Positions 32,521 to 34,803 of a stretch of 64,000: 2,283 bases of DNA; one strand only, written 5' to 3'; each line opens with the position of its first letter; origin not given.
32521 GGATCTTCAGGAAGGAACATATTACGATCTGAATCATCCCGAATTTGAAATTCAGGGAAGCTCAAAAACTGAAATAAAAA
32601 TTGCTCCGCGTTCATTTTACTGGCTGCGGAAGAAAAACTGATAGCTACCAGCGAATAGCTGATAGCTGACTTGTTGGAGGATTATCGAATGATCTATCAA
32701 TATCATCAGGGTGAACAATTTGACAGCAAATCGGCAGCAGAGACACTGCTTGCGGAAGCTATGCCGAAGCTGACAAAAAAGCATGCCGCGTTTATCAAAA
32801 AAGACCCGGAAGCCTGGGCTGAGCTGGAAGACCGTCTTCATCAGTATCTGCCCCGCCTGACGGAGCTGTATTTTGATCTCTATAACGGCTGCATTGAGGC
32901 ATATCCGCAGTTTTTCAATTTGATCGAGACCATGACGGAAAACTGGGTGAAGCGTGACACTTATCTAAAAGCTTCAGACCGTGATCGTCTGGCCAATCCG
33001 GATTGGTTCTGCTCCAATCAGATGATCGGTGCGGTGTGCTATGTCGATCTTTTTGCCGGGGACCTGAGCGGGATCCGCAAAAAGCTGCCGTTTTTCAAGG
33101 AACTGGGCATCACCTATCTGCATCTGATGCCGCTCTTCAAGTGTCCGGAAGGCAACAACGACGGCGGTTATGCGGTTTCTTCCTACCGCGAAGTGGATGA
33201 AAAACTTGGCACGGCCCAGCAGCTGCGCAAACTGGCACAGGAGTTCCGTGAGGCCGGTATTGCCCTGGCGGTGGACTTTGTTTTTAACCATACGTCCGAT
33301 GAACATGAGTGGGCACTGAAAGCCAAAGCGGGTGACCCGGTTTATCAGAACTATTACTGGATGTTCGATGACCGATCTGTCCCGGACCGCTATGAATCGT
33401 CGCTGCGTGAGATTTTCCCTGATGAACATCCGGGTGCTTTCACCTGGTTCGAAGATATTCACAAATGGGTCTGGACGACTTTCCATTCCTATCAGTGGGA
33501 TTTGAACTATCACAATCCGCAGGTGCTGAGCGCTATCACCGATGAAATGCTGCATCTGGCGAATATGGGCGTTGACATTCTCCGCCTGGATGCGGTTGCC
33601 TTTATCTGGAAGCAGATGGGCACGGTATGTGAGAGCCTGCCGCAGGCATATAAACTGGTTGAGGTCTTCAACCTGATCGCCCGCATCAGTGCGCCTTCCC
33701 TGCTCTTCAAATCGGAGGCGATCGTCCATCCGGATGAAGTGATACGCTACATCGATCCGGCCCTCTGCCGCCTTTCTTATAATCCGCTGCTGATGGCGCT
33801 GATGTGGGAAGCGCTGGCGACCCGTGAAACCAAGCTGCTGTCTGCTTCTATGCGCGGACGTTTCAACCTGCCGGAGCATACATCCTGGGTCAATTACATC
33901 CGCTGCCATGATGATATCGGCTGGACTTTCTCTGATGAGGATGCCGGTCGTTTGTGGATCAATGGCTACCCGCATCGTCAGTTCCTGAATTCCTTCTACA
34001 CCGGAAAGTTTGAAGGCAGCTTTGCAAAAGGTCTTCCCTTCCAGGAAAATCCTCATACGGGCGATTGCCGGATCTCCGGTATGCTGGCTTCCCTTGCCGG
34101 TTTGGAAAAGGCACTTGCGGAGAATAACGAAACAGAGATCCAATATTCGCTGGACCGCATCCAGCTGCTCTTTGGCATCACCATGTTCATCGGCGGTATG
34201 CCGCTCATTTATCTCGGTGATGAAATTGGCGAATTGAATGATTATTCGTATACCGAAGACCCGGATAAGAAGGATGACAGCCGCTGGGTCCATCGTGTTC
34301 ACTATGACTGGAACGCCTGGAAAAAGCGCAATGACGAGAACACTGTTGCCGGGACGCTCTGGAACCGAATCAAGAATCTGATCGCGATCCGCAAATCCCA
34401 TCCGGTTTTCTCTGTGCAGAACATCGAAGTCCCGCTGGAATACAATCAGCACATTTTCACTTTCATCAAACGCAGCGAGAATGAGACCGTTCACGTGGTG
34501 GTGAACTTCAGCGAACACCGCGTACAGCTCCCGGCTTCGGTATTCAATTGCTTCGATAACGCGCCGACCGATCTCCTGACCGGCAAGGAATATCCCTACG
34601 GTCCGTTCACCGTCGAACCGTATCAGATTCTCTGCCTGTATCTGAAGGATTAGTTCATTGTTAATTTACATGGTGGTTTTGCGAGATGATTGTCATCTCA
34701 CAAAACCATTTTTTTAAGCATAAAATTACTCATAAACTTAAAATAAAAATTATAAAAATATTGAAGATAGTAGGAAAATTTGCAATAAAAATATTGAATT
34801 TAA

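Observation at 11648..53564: Arrays of degenerate tandem heptanucleotides whose conserved core is a stop trinucleotide, placed exactly at gene boundaries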

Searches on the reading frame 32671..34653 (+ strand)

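Call 10: search_protein_families(library=pfam, proteins=[window:32671-34653:+])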
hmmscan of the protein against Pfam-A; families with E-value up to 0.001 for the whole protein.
window:32671-34653:+ (660 aa): 3 families
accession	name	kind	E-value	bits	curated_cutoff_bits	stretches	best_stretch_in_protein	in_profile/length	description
PF00128.31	Alpha-amylase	-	2.2e-40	139.7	22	1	118-315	15-196/446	Alpha amylase, catalytic domain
PF16657.11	Malt_amylase_C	-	1e-06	29.1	27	1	592-651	10-71/75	Maltogenic Amylase, C-terminal domain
PF08533.16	Glyco_hydro_42C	-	0.00082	19.5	21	0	202-226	15-39/58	Beta-galactosidase C-terminal domain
